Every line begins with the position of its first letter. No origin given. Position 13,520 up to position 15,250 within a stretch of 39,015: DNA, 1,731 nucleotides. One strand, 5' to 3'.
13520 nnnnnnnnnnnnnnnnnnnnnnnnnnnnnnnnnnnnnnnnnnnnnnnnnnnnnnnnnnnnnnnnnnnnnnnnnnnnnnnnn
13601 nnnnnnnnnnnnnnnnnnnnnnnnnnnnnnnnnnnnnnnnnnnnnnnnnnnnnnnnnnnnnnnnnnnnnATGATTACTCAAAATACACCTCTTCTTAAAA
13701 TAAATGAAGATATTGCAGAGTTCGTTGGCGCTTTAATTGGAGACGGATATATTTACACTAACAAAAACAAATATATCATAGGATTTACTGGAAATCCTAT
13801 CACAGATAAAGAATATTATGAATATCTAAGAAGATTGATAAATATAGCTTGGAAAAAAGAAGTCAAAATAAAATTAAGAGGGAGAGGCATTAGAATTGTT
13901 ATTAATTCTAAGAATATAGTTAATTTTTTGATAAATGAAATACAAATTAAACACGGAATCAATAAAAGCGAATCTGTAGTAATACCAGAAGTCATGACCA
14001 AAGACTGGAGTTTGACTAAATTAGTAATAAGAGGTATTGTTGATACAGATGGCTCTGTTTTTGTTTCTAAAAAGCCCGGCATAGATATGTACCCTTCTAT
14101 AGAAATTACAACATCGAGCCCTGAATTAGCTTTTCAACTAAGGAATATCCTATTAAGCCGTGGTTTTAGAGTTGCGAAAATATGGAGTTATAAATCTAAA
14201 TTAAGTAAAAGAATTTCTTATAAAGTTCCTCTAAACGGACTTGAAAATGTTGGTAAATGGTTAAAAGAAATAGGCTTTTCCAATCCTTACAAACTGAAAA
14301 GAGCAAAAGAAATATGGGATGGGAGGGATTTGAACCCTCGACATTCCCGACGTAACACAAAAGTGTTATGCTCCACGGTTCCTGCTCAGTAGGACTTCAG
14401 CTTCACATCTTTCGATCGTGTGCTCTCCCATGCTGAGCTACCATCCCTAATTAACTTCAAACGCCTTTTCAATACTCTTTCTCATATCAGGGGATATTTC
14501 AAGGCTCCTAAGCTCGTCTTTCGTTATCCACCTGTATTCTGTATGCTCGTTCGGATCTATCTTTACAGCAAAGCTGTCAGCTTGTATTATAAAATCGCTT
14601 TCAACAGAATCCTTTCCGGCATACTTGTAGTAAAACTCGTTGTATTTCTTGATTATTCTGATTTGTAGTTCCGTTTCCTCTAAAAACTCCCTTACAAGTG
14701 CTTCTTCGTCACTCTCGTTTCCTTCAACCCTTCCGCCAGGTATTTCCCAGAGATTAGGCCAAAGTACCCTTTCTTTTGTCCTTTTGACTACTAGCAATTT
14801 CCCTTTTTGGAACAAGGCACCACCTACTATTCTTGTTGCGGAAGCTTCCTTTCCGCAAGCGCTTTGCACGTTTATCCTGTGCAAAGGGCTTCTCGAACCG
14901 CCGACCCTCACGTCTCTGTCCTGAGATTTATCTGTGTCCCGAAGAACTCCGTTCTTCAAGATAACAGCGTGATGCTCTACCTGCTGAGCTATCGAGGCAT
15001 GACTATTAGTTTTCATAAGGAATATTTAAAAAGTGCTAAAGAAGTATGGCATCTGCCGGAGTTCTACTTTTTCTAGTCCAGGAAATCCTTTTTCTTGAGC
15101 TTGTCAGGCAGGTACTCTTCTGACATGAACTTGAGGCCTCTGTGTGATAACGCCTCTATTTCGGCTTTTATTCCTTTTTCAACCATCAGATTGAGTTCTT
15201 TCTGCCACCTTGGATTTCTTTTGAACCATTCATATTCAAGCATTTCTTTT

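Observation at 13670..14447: Recurring architecture: a free-standing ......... gene convergent with a tRNA gene and overlapping its 3' part antisense (two independent loci)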

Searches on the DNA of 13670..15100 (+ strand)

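Call 68: search_rna_families(source=window, start=14250, end=15100, threshold=evalue, max_evalue=1, show_alignments=3)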
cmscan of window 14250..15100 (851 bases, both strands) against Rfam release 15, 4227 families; matches with E-value up to 1: 3.
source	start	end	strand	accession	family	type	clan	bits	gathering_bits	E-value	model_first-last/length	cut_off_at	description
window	14315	14447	-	RF00005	tRNA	Gene; tRNA;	CL00001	43.4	29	8.6e-08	1-71/71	no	tRNA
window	14935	14998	-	RF00005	tRNA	Gene; tRNA;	CL00001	32.8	29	7e-05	1-71/71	no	tRNA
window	14315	14363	+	RF04351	Plastid-psbl-rps4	Cis-reg;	-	23.3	68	0.026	1-53/53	no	Plastid-psbl-rps4 3UTR RNA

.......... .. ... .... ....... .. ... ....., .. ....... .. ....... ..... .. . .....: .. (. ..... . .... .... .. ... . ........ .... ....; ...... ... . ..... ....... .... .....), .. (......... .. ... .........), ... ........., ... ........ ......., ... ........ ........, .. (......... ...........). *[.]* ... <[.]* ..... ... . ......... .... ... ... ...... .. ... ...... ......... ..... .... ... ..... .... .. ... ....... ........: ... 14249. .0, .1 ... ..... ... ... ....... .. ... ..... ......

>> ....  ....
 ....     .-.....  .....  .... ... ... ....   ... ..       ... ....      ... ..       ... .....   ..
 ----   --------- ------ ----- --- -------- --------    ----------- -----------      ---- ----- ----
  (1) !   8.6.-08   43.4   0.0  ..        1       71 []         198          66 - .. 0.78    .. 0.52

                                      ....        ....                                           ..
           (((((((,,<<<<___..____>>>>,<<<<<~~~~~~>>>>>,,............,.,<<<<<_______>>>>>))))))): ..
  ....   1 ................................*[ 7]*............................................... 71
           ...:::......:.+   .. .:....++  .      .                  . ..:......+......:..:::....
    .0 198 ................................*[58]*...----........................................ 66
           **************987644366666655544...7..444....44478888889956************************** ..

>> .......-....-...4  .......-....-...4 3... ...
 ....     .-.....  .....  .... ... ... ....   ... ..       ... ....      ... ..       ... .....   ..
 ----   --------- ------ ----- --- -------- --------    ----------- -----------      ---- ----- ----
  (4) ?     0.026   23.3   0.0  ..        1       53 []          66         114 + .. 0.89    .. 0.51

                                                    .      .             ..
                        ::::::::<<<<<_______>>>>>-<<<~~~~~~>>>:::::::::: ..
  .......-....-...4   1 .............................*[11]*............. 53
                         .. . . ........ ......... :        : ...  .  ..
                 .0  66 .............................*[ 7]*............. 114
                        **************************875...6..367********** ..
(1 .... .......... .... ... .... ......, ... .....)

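Call 100: search_rna_families(sources=[L099, L107, L108], threshold=gathering)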
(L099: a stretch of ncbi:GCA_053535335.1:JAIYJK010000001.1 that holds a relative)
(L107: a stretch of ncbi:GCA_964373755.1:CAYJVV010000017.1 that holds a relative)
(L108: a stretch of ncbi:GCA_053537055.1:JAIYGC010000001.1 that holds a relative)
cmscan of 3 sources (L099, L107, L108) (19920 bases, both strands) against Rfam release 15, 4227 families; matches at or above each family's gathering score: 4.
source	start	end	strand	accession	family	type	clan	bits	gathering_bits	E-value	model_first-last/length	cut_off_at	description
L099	190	430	+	RF02540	LSU_rRNA_archaea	Gene; rRNA;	CL00112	199.4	50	1.5e-59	2724-2973/2987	no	Archaeal large subunit ribosomal RNA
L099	2110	2442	+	RF00373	RNaseP_arch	Gene; ribozyme;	CL00002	85.4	84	1.1e-22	1-288/288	no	Archaeal RNase P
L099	3180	3329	+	RF00005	tRNA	Gene; tRNA;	CL00001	44.7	29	9e-07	1-71/71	no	tRNA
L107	5289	5392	+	RF00005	tRNA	Gene; tRNA;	CL00001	44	29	1.4e-06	1-71/71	no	tRNA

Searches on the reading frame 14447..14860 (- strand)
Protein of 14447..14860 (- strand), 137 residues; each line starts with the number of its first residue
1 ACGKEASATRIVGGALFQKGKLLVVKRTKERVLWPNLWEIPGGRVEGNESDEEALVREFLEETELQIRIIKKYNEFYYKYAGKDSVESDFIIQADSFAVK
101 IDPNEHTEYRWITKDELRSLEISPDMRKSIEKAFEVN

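Call 52: search_protein_families(library=ncbifam, proteins=[window:14447-14860:-], max_evalue=0.001)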
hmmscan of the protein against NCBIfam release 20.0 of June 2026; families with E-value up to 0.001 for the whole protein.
window:14447-14860:- (137 aa): 21 families
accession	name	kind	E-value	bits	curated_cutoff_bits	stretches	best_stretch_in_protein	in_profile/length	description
NF006530.0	PRK08999.1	equivalog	2.1e-17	63.2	245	1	10-125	7-120/315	Nudix family hydrolase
NF007834.0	PRK10546.1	equivalog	2.3e-11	43.7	156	1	12-124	7-116/135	pyrimidine (deoxy)nucleoside triphosphate diphosphatase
NF008044.0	PRK10776.1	equivalog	8.4e-11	41.9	148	1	19-131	15-124/130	8-oxo-dGTP diphosphatase MutT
TIGR00586.1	mutt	equivalog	4.6e-10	39.6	97.9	1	19-132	16-126/129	8-oxo-dGTP diphosphatase MutT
NF012016.0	PRK15472.1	equivalog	1.2e-08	34.7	95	1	11-130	6-135/141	nucleoside triphosphatase NudI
NF006961.0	PRK09438.1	equivalog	1.4e-08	34.4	103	1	20-133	20-145/151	dihydroneopterin triphosphate diphosphatase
NF041652.1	Nud_hyd_Dein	equivalog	1.5e-08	35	200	1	18-120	23-130/152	Nudix hydrolase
NF001938.0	PRK00714.1-5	equivalog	3.3e-07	29.8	116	1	11-76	15-86/172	RNA pyrophosphohydrolase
NF002995.0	PRK03759.1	equivalog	6.5e-07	29.2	127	1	18-119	45-152/185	isopentenyl-diphosphate Delta-isomerase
NF011963.0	PRK15434.1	subfamily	2e-06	27.6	146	1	19-118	28-135/159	GDP-mannose mannosyl hydrolase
TIGR02150.1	IPP_isom_1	equivalog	3.7e-06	26.9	105.8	1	17-125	35-148/159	isopentenyl-diphosphate delta-isomerase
TIGR02705.1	nudix_YtkD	equivalog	6.9e-06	25.7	154.4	1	23-76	28-85/156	RNA deprotection pyrophosphohydrolase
NF001299.0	PRK00241.1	equivalog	1.6e-05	24.6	158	1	39-121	162-242/263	NAD(+) diphosphatase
NF011922.0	PRK15393.1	equivalog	1.8e-05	24.5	152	1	18-130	48-162/182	NUDIX hydrolase YfcD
NF001936.0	PRK00714.1-3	equivalog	4.2e-05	23.5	118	1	18-81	21-80/155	RNA pyrophosphohydrolase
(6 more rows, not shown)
